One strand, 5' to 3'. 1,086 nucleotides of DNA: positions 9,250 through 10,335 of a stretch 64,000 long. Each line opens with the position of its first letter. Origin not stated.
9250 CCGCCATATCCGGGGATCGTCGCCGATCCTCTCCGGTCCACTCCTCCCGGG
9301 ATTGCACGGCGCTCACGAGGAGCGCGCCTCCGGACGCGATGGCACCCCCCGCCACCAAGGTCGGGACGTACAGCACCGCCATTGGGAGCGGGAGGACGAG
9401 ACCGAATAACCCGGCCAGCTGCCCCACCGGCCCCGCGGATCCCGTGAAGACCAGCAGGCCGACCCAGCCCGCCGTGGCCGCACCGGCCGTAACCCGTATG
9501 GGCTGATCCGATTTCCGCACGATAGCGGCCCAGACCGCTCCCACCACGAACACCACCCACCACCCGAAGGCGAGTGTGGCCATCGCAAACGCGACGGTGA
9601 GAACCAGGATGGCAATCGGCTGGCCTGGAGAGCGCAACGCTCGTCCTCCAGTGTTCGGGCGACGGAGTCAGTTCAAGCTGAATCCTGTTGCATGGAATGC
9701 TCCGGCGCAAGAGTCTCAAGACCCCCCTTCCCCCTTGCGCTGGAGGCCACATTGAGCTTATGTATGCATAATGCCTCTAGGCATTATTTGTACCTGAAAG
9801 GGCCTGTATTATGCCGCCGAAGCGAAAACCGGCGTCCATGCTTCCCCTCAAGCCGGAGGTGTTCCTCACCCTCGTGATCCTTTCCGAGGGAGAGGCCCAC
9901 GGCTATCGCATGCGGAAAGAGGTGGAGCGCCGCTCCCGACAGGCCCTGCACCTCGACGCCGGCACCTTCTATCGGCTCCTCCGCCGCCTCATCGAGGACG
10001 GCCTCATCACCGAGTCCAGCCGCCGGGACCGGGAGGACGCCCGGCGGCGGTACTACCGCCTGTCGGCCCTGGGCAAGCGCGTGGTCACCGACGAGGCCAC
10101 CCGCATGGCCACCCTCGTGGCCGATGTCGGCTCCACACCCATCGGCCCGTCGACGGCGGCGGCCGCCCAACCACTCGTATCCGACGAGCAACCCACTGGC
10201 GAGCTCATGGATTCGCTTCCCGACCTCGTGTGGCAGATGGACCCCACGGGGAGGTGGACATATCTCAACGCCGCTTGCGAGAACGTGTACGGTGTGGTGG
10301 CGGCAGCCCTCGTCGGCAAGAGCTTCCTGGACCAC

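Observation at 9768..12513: PadR winged-helix domain fused to a complete soluble hybrid histidine kinase, with a perfect inverted repeat in its own promoter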

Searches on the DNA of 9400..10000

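Call 83: search_rna_families(source=window, start=9400, end=10000, threshold=evalue, max_evalue=1)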
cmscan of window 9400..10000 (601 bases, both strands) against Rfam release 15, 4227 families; matches with E-value up to 1: 1.
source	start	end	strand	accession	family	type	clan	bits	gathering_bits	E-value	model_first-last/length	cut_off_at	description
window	9780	9951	-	RF02197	TP73-AS1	Gene; lncRNA;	-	17.4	75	0.42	1-161/161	no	TP73 antisense RNA 1 conserved region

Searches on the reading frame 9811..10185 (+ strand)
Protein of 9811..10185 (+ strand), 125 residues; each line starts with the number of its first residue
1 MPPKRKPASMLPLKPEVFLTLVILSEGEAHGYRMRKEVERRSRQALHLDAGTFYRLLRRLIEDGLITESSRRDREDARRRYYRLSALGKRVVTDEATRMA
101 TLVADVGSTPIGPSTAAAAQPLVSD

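Call 27: find_homologous_proteins(query=A2, max_evalue=0.001)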
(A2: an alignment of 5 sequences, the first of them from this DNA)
Query A2 (5 sequences) (112 aa, profile of the alignment): 8000 proteins with E <= 0.001 among 8000 candidates; the best 120 are listed.
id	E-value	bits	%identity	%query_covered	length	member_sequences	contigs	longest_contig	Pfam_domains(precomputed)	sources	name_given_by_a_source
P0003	4.9e-53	196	60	92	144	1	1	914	PF03551.21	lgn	-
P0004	4.5e-51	190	46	84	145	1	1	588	PF03551.21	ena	-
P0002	2.5e-49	184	75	89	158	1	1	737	PF03551.21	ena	-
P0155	7.2e-49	183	-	-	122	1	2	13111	PF03551.21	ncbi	-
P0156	9.6e-49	182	-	-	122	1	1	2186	PF03551.21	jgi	jgi:DNA-binding PadR family transcriptional regulator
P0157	1.8e-48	181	47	92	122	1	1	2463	PF03551.21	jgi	jgi:DNA-binding PadR family transcriptional regulator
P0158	2.2e-48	181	-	-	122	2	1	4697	PF03551.21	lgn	-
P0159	2.5e-48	181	46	92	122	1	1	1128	PF03551.21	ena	-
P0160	3.8e-48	180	47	87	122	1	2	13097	PF03551.21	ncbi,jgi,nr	ncbi:MAG TPA: PadR family transcriptional regulator [Bryobacteraceae bacterium]|jgi:DNA-binding PadR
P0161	4.1e-48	180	-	-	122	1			PF03551.21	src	-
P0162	4.8e-48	180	-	-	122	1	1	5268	PF03551.21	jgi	jgi:DNA-binding PadR family transcriptional regulator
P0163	7.6e-48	179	-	-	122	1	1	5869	PF03551.21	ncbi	-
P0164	8.3e-48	179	46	87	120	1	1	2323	PF03551.21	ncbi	-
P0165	8.5e-48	179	46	88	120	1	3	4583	PF03551.21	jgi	jgi:DNA-binding PadR family transcriptional regulator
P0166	8.6e-48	179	44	92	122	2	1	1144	PF03551.21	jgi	jgi:DNA-binding PadR family transcriptional regulator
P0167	9.7e-48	179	46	91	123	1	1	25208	PF03551.21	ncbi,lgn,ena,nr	ncbi:MAG: PadR family transcriptional regulator [Acidobacteriia bacterium]|nr:PadR family transcript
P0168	1.0e-47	179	-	-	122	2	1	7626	PF03551.21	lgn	-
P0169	1.0e-47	179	-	-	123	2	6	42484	PF03551.21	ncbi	ncbi:MAG: PadR family transcriptional regulator [Bryobacteraceae bacterium]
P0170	1.1e-47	179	44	92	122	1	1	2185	PF03551.21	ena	-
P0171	1.2e-47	179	-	-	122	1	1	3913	PF03551.21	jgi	jgi:DNA-binding PadR family transcriptional regulator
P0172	1.3e-47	179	46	88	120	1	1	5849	PF03551.21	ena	-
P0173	1.3e-47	178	44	92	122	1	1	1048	PF03551.21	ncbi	-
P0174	1.4e-47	178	47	87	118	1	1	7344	PF03551.21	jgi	jgi:DNA-binding PadR family transcriptional regulator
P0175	1.8e-47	178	43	92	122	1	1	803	PF03551.21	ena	-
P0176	2.2e-47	178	43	92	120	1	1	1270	PF03551.21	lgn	-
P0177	2.2e-47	178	-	-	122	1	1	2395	PF03551.21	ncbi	-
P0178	2.2e-47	178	-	-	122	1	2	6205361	PF03551.21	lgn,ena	-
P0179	2.4e-47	178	46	92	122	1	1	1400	PF03551.21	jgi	jgi:DNA-binding PadR family transcriptional regulator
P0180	2.5e-47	178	-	-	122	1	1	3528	PF03551.21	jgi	jgi:DNA-binding PadR family transcriptional regulator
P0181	2.6e-47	177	44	92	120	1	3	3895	PF03551.21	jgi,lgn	jgi:DNA-binding PadR family transcriptional regulator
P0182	2.8e-47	177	-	-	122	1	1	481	PF03551.21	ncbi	-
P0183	3.0e-47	177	46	87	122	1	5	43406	PF03551.21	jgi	jgi:DNA-binding PadR family transcriptional regulator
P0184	3.1e-47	177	-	-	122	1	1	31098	PF03551.21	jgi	jgi:DNA-binding PadR family transcriptional regulator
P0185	3.2e-47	177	-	-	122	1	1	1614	PF03551.21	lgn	-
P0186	3.4e-47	177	48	92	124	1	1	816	PF03551.21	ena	-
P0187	3.4e-47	177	45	87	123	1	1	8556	PF03551.21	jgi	jgi:DNA-binding PadR family transcriptional regulator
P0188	3.5e-47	177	44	92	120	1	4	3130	PF03551.21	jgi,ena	-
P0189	3.6e-47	177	43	92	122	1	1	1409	PF03551.21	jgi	jgi:DNA-binding PadR family transcriptional regulator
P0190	3.9e-47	177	-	-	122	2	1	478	PF03551.21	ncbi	-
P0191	4.0e-47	177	-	-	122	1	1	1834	PF03551.21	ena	-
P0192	4.2e-47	177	43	92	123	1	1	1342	PF03551.21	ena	-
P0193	4.2e-47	177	-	-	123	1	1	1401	PF03551.21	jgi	jgi:DNA-binding PadR family transcriptional regulator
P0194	4.5e-47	177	-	-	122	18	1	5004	PF03551.21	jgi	jgi:DNA-binding PadR family transcriptional regulator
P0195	4.7e-47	177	44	92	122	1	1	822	PF03551.21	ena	-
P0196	4.8e-47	177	44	92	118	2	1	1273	PF03551.21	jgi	jgi:DNA-binding PadR family transcriptional regulator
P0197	5.3e-47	176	-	-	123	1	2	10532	PF03551.21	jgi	jgi:DNA-binding PadR family transcriptional regulator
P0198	6.0e-47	176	-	-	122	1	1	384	PF03551.21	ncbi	-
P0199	6.2e-47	176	45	91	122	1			PF03551.21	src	-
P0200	6.2e-47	176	45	92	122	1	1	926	PF03551.21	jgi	jgi:DNA-binding PadR family transcriptional regulator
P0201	6.4e-47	176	46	87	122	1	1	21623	PF03551.21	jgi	jgi:DNA-binding PadR family transcriptional regulator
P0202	7.4e-47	176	45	87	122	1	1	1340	PF03551.21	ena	-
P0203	7.8e-47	176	-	-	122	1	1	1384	PF03551.21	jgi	-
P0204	7.9e-47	176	41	96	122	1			PF03551.21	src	-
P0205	8.6e-47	176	-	-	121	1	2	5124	PF03551.21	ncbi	-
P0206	8.9e-47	176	45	92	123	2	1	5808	PF03551.21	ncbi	-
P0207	9.6e-47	176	46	92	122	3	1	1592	PF03551.21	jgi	jgi:DNA-binding PadR family transcriptional regulator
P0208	9.9e-47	176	-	-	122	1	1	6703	PF03551.21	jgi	jgi:DNA-binding PadR family transcriptional regulator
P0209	1.0e-46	176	-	-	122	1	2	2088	PF03551.21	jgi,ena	-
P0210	1.1e-46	176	-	-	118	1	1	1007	PF03551.21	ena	-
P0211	1.2e-46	175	-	-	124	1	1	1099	PF03551.21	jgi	jgi:DNA-binding PadR family transcriptional regulator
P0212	1.2e-46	175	45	88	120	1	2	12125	PF03551.21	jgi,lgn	jgi:DNA-binding PadR family transcriptional regulator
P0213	1.3e-46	175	43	92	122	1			PF03551.21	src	-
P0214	1.3e-46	175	-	-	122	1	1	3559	PF03551.21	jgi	jgi:DNA-binding PadR family transcriptional regulator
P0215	1.3e-46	175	44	96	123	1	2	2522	PF03551.21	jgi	jgi:DNA-binding PadR family transcriptional regulator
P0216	1.3e-46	175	-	-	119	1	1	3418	PF03551.21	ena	-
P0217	1.4e-46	175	-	-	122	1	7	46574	PF03551.21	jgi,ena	-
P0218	1.5e-46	175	45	84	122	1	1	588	PF03551.21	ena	-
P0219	1.5e-46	175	-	-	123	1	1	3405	PF03551.21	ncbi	-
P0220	1.5e-46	175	-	-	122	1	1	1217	PF03551.21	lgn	-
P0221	1.6e-46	175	-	-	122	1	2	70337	PF03551.21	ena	-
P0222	1.6e-46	175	-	-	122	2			PF03551.21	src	-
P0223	1.6e-46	175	-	-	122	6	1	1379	PF03551.21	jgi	jgi:DNA-binding PadR family transcriptional regulator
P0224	1.6e-46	175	50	89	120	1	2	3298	PF03551.21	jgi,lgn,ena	jgi:DNA-binding PadR family transcriptional regulator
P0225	1.7e-46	175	45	87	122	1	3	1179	PF03551.21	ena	-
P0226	1.7e-46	175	-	-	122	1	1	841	PF03551.21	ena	-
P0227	1.8e-46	175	-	-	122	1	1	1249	PF03551.21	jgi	jgi:DNA-binding PadR family transcriptional regulator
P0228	1.8e-46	175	44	92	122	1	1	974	PF03551.21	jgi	jgi:DNA-binding PadR family transcriptional regulator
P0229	1.8e-46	175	45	94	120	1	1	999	PF03551.21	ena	-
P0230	1.9e-46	175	45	92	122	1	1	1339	PF03551.21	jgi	-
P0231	1.9e-46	175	43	94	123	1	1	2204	PF03551.21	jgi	-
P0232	1.9e-46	175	44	93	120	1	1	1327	PF03551.21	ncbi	-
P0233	1.9e-46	175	-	-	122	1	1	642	PF03551.21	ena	-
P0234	1.9e-46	175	50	87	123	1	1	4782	PF03551.21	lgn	-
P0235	2.0e-46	175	43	99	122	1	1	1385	PF03551.21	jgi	jgi:DNA-binding PadR family transcriptional regulator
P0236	2.0e-46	175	-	-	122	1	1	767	PF03551.21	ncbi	-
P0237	2.0e-46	175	-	-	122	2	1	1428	PF03551.21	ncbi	-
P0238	2.1e-46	175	46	92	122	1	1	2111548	PF03551.21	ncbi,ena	-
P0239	2.2e-46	174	-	-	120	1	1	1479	PF03551.21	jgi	jgi:DNA-binding PadR family transcriptional regulator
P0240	2.3e-46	174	46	88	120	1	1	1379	PF03551.21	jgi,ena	-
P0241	2.4e-46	174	-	-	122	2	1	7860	PF03551.21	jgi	-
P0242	2.5e-46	174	-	-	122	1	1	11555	PF03551.21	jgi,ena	-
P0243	2.5e-46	174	-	-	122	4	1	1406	PF03551.21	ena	-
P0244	2.5e-46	174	-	-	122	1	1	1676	PF03551.21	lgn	-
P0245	2.6e-46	174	43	92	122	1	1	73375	PF03551.21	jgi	jgi:DNA-binding PadR family transcriptional regulator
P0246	2.7e-46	174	46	89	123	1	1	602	PF03551.21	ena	-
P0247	2.8e-46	174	-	-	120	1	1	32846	PF03551.21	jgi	jgi:DNA-binding PadR family transcriptional regulator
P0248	2.9e-46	174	45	87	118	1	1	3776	PF03551.21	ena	-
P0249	2.9e-46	174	45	85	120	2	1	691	PF03551.21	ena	-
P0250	2.9e-46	174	47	92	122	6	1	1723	PF03551.21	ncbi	-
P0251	3.1e-46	174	46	89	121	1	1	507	PF03551.21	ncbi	-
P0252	3.1e-46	174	45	87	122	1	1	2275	PF03551.21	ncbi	-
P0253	3.2e-46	174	-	-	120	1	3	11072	PF03551.21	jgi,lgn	jgi:DNA-binding PadR family transcriptional regulator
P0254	3.3e-46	174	45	87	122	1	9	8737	PF03551.21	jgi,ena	-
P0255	3.5e-46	174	47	89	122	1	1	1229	PF03551.21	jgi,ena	-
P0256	3.5e-46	174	44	89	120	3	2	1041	PF03551.21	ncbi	-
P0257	3.6e-46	174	-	-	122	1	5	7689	PF03551.21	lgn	-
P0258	3.7e-46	174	42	92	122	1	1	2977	PF03551.21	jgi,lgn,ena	-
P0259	3.8e-46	174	46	87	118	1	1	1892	PF03551.21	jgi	jgi:DNA-binding PadR family transcriptional regulator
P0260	3.8e-46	174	-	-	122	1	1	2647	PF03551.21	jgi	jgi:DNA-binding PadR family transcriptional regulator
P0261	3.8e-46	174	-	-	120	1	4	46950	PF03551.21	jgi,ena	jgi:DNA-binding PadR family transcriptional regulator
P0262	3.8e-46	174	45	92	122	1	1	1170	PF03551.21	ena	-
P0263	3.8e-46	174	-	-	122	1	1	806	PF03551.21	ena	-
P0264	3.9e-46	174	-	-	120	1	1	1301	PF03551.21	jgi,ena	-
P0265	3.9e-46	174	44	92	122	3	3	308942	PF03551.21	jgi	jgi:DNA-binding PadR family transcriptional regulator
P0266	3.9e-46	174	45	91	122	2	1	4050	PF03551.21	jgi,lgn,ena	-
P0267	4.0e-46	174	-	-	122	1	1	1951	PF03551.21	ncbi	-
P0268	4.0e-46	174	49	85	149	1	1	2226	PF03551.21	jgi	jgi:DNA-binding PadR family transcriptional regulator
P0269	4.1e-46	174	-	-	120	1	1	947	PF03551.21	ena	-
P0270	4.2e-46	174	-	-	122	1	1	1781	PF03551.21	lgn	-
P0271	4.2e-46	174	46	89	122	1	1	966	PF03551.21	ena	-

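Call 34: search_solved_structures(query=window:9811-10185:+, max_evalue=0.01, show_alignments=2)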
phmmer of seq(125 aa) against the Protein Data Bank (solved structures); distinct sequences matched with E-value up to 0.01: 35.
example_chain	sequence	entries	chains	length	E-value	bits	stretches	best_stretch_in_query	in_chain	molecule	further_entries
7qz7_A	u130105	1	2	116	2.9e-09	40.7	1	7-90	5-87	Transcriptional regulator, PadR-like family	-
7qz8_A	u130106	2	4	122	3.3e-09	40.5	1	7-90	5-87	Transcriptional regulator, PadR-like family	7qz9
3f8b_A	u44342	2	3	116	9e-09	39.1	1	7-90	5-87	Transcriptional regulator, PadR-like family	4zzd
7q34_A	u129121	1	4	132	9.3e-09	39.1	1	7-90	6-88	Helix-turn-helix transcriptional regulator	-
7qz5_A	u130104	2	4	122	1e-08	39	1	7-90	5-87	Transcriptional regulator, PadR-like family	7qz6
9h9y_A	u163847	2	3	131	1e-08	38.9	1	10-103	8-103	Transcriptional regulator, PadR-like family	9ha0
9gkr_A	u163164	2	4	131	1.1e-08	38.9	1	8-90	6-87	Transcriptional regulator, PadR-like family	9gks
3f8c_A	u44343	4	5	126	1.1e-08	38.8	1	7-90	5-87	Transcriptional regulator, PadR-like family | Transcriptional regulator PadR family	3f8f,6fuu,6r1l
8qdf_A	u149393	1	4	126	1.3e-08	38.6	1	7-89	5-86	Transcriptional regulator, PadR-like family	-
6vwe_A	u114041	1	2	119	2.6e-08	37.6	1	7-89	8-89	Transcriptional regulator, PadR-like family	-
9g51_A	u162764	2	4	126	2.7e-08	37.6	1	9-90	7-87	Transcriptional regulator, PadR-like family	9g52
6do0_A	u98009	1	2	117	2.9e-08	37.5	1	7-89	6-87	Transcriptional regulator, PadR-like family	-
6i8n_A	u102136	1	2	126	3e-08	37.5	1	10-90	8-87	Transcriptional regulator, PadR-like family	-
9h9w_A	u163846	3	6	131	3.4e-08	37.3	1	10-90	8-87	Transcriptional regulator, PadR-like family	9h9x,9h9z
8qdh_A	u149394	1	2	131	3.4e-08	37.3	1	17-90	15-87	Transcriptional regulator, PadR-like family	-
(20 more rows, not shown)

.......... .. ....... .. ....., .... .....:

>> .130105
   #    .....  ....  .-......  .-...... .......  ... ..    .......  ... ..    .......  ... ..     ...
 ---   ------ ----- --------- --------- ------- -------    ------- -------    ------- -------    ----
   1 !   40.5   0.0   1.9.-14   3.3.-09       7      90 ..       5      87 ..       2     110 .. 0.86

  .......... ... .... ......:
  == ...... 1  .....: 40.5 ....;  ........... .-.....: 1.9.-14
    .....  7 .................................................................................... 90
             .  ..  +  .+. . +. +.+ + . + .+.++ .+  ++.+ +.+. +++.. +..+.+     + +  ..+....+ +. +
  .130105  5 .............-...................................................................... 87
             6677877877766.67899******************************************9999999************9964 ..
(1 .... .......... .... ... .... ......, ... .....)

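Call 73: search_protein_families(library=ncbifam, proteins=[window:9811-10185:+], max_evalue=0.001)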
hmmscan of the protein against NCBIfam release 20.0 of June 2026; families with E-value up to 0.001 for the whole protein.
window:9811-10185:+ (125 aa): 5 families
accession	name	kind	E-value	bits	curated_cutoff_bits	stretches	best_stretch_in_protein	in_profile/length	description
TIGR03433.1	padR_acidobact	paralog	2.4e-17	62.9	101.8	1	19-107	8-96/101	PadR family transcriptional regulator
NF053635.1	TransRegRv3488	equivalog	1.5e-06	28.4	140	1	28-106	21-95/98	Rv3488 family transcriptional regulator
NF006931.0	PRK09416.1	equivalog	2e-06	28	112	1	18-94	45-117/135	PadR family transcriptional regulator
TIGR02719.1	repress_PhaQ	equivalog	3.3e-05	24.2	139.35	1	16-99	25-106/138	poly-beta-hydroxybutyrate-responsive repressor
NF052638.1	TransRegOhrRVib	equivalog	0.00015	21.5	200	1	44-92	59-105/141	transcriptional regulator OhrR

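Call 79: predict_structure(alignment_id=A4)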
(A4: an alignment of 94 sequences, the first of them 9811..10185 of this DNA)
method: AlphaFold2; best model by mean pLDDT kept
length: 125 residues; sequences in the alignment: 94
mean_pLDDT: 84.7   pTM: 0.75
mean pLDDT of the five models: 84.7, 84.8, 84.7, 83.7, 83.0
residues with pLDDT >= 90: 80; 70-90: 24; 50-70: 6; < 50: 15
segments of 3 or more residues with pLDDT < 50: 112-122
pLDDT, mean of each block of 10 residues (from residue 1): 69 95 96 95 91 96 95 80 97 96 81 45 47
secondary structure, 60 per line:
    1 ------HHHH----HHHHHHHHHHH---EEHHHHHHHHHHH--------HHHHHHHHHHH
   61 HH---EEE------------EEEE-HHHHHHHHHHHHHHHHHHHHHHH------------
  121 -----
elements in order: H7-10 H15-25 H31-41 H50-62 E66-68 E81-84 H86-108

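Call 81: fold_search(model_id=the predicted structure, library=pdb)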
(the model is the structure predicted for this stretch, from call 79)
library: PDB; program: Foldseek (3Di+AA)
matches with E <= 10: 1138; with E <= 0.001: 152
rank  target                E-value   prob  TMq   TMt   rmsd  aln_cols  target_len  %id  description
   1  7qz5_A                1.1e-06  1.00  0.54  0.60   7.5       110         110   25  Transcriptional regulator LmrR with Trp-67 and Trp-96 replaced by the unnatural amino acid 5-fluoroTrp (released 2022-11-23)
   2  7xup                  2.7e-06  1.00  0.54  0.60   7.6       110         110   25  Crystal structure of TPe3.0 (released 2022-09-28)
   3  9ha0_A                2.9e-06  1.00  0.54  0.61   3.4        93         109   27  Crystal structure of Cu(II)-bound LmrR_V15Bpy variant BVS (released 2025-03-05)
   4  8qdf_B                3.7e-06  1.00  0.56  0.64   7.2       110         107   25  Engineered LmrR with Met-89 replaced by para-boronophenylalanine (released 2024-05-01)
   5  8qdf_A                4.2e-06  1.00  0.56  0.65   7.2       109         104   26  Engineered LmrR with Met-89 replaced by para-boronophenylalanine (released 2024-05-01)
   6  3f8b_B                4.5e-06  1.00  0.56  0.65   3.4        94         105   26  Crystal structure of the multidrug binding transcriptional regulator LmrR in drug free state (released 2008-12-30)
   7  8qdf_C                4.7e-06  1.00  0.57  0.65   5.5       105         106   28  Engineered LmrR with Met-89 replaced by para-boronophenylalanine (released 2024-05-01)
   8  9h88_B                4.7e-06  1.00  0.55  0.62   8.1       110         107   24  Crystal structure of LmrR variant V15aY-RNYW with Val15 replaced by 3-aminotyrosine and evolved as Friedel-Crafts alky (released 2025-04-30)
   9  9h9z_B                5.1e-06  1.00  0.52  0.57   4.2        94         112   26  Crystal structure of Cu(II)-bound LmrR_V15Bpy (released 2025-03-05)
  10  9ha0_B                5.7e-06  1.00  0.56  0.62   6.8       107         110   28  Crystal structure of Cu(II)-bound LmrR_V15Bpy variant BVS (released 2025-03-05)
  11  5zi8_B                6.1e-06  1.00  0.59  0.70   2.5        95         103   29  Crystal structure of the PadR-family transcriptional regulator Rv3488 of Mycobacterium tuberculosis H37Rv in complex w (released 2018-10-17)
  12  6fuu                  6.5e-06  1.00  0.56  0.67   4.4       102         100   28  Transcriptional regulator LmrR with bound heme (released 2018-05-16)
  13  8qdh_B                6.9e-06  1.00  0.55  0.61   3.3        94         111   28  Engineered LmrR carrying a cyclic boronate ester formed between Tris and p-boronophenylalanine at position 89 (released 2024-05-01)
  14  3f8f_A                6.9e-06  1.00  0.54  0.58   6.9       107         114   28  Crystal structure of multidrug binding transcriptional regulator LmrR complexed with Daunomycin (released 2008-12-30)
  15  9gkr_B                7.4e-06  1.00  0.50  0.59   3.9        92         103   27  Crystal structure of artificial enzyme LmrR_pAF variant RMH in crystal form 1 (released 2025-02-26)
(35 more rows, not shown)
